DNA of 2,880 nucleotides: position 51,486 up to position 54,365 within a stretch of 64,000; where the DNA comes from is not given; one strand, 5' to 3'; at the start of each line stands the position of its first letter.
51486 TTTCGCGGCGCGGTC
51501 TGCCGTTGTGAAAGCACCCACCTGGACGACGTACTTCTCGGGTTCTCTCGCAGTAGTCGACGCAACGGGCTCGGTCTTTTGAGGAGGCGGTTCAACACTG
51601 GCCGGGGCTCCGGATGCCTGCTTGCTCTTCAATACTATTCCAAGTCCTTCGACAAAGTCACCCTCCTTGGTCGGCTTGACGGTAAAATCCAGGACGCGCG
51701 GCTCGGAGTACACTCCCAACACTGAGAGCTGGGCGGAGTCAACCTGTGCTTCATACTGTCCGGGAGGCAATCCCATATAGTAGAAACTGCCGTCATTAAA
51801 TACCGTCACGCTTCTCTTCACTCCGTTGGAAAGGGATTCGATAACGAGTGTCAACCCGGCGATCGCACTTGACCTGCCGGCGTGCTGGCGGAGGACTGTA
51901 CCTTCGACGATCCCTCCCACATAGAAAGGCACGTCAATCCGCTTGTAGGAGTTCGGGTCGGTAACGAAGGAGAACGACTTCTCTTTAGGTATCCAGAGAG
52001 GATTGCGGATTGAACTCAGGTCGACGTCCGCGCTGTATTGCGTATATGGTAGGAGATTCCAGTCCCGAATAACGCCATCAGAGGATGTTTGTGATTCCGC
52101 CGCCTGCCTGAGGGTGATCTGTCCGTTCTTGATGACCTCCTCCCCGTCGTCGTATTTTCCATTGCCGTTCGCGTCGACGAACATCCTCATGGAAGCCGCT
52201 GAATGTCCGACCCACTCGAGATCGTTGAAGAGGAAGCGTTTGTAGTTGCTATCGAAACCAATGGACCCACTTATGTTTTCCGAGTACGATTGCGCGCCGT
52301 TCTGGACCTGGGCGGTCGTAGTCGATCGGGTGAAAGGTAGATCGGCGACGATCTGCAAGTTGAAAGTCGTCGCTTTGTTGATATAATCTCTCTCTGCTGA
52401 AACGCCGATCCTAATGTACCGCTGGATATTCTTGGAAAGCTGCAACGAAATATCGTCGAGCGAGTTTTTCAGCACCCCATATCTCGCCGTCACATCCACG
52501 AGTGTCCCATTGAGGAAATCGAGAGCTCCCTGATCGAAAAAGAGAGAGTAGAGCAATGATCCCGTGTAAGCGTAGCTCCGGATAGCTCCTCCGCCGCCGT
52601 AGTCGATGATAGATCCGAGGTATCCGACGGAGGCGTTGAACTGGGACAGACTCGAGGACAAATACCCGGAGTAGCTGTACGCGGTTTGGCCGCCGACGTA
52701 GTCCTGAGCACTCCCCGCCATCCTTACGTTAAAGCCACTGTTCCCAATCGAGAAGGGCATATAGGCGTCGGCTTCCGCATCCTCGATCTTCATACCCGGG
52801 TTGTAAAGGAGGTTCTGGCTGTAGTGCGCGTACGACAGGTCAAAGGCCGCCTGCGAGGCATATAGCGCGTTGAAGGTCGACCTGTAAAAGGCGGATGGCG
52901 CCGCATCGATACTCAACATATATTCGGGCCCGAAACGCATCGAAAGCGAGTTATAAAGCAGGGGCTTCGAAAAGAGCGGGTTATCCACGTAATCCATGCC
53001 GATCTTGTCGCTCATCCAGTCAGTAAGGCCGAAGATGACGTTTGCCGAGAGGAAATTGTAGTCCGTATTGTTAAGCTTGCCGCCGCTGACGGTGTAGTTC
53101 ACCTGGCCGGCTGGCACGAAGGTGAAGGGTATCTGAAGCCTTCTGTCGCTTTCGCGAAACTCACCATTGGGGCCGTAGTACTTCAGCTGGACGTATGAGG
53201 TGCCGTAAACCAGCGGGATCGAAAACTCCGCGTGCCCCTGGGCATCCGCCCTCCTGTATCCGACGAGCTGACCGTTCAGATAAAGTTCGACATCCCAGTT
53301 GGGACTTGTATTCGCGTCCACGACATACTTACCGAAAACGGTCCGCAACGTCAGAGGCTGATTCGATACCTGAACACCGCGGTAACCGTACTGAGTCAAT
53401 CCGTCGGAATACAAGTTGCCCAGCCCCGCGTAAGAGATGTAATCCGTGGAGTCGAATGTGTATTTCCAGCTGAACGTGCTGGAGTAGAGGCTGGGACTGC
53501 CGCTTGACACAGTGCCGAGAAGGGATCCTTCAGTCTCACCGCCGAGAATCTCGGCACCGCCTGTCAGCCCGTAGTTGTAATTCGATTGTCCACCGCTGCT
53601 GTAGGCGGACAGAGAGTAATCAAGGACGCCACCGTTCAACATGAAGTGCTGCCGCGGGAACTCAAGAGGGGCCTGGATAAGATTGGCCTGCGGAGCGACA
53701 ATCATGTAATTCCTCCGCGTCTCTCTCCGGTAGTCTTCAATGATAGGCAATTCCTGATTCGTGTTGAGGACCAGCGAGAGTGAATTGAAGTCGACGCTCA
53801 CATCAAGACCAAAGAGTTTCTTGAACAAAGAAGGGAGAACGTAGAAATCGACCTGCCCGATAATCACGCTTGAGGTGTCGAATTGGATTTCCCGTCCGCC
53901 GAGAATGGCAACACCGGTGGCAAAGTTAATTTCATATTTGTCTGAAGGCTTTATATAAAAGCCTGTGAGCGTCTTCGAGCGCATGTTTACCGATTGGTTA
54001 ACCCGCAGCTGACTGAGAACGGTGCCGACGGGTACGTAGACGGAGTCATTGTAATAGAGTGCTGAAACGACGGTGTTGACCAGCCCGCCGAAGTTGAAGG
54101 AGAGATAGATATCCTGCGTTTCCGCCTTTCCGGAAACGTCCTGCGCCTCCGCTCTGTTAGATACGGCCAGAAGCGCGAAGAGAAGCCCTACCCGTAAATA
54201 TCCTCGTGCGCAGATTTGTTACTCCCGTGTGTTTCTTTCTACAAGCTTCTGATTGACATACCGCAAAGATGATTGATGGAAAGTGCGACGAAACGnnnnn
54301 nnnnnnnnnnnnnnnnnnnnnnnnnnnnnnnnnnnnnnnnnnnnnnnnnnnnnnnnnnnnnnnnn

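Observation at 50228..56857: Chaperone-usher-like pilus locus built from DUF4402/SCPU-type subunits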

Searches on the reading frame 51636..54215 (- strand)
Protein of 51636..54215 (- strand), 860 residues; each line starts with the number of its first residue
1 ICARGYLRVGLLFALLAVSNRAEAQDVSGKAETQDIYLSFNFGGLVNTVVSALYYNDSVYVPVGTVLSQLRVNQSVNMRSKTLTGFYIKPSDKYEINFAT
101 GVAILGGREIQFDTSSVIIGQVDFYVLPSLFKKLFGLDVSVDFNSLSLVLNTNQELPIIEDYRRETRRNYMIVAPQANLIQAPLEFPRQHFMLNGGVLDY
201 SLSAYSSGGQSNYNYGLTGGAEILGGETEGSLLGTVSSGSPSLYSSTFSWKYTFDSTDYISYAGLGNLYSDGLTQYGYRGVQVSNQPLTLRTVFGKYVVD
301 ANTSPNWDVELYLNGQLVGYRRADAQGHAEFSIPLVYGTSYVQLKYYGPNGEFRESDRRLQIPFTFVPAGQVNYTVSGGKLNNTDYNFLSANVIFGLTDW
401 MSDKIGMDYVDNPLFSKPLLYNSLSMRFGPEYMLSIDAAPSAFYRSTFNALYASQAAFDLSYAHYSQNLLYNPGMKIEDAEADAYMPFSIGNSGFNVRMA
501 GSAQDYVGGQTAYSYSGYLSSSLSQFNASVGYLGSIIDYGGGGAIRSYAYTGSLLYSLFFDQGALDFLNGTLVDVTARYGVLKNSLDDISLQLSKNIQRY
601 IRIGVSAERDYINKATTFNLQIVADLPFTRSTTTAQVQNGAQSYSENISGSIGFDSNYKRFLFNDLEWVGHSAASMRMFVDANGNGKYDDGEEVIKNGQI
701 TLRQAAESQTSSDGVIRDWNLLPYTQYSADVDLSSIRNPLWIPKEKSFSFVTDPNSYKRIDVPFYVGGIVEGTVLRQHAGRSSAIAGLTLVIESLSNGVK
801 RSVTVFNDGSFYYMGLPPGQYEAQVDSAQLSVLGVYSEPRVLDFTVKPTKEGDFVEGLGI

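Call 12: find_homologous_proteins(query=window:51636-54215:-, max_evalue=0.001)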
Query window:51636-54215:- (860 aa): 55 proteins with E <= 0.001 among 8000 candidates.
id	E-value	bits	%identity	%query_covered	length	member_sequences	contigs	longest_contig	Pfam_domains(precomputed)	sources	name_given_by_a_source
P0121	0.0e+0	1750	100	91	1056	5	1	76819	PF05036.19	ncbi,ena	-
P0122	0.0e+0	1460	74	98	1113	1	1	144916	PF05036.19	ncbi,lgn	-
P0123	0.0e+0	1454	74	99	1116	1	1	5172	PF05036.19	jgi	jgi:SPOR domain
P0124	0.0e+0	1401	77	91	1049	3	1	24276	PF05036.19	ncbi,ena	-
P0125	0.0e+0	1382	77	91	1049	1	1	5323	PF05036.19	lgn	-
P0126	0.0e+0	1374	69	100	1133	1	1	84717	PF05036.19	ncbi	-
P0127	0.0e+0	1372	69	99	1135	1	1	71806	PF05036.19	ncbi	-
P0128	0.0e+0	1368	69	98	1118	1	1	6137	PF05036.19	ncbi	-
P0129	0.0e+0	1363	69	98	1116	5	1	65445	PF05036.19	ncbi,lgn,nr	ncbi:MAG: SPOR domain-containing protein [Bacteroidetes bacterium]|nr:SPOR domain-containing protein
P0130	0.0e+0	1362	71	97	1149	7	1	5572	PF05036.19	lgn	-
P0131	0.0e+0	1353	69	100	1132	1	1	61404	PF05036.19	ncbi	-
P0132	0.0e+0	1341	71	94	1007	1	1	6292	PF05036.19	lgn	-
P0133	0.0e+0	1319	71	92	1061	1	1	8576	PF05036.19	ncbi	-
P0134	0.0e+0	1315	67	99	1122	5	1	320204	PF05036.19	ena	-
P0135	0.0e+0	1302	71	91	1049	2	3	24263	PF05036.19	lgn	-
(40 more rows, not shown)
